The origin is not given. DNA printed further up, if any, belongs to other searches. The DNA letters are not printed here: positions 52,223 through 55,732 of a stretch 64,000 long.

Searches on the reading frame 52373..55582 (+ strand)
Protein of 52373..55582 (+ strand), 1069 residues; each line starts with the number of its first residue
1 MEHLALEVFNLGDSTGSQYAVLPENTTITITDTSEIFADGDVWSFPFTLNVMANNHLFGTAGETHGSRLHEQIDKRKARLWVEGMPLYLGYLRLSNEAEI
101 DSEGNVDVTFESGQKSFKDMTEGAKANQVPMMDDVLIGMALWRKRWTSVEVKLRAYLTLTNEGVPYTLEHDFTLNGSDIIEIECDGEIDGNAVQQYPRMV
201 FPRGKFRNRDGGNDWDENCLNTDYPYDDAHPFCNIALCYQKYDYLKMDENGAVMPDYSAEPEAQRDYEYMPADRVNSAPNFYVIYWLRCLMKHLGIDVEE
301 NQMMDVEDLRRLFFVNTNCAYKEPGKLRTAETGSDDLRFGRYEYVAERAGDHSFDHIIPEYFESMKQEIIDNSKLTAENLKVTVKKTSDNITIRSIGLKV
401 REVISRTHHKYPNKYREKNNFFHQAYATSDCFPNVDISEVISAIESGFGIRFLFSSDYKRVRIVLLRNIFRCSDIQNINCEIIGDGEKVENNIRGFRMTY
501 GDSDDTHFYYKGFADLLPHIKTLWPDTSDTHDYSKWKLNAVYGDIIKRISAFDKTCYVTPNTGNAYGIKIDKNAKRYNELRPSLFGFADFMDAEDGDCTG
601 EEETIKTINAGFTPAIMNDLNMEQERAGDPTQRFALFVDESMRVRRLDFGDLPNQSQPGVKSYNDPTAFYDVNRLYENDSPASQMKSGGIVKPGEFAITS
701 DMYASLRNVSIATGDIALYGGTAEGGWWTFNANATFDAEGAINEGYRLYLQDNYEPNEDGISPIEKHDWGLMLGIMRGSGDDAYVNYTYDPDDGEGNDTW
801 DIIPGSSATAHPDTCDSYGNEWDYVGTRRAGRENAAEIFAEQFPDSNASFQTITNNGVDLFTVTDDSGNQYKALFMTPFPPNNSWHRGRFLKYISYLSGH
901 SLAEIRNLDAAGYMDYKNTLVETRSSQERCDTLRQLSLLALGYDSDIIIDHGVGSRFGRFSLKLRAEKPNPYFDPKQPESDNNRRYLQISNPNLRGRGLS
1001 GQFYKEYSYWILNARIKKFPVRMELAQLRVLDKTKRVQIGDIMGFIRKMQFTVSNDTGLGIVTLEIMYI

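Call 16: search_protein_families(library=pfam, proteins=[window:52373-55582:+], max_evalue=0.001)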
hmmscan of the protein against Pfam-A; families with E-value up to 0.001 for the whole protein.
window:52373-55582:+ (1069 aa): 0 families

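Call 40: search_solved_structures(query=window:52373-55582:+, max_evalue=0.01)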
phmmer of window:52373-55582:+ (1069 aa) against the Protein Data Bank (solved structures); distinct sequences matched with E-value up to 0.01: 0.

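Call 41: search_protein_families(library=phrogs, proteins=[window:52373-55582:+], max_evalue=0.001)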
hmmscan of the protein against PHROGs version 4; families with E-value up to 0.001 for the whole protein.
window:52373-55582:+ (1069 aa): 0 families
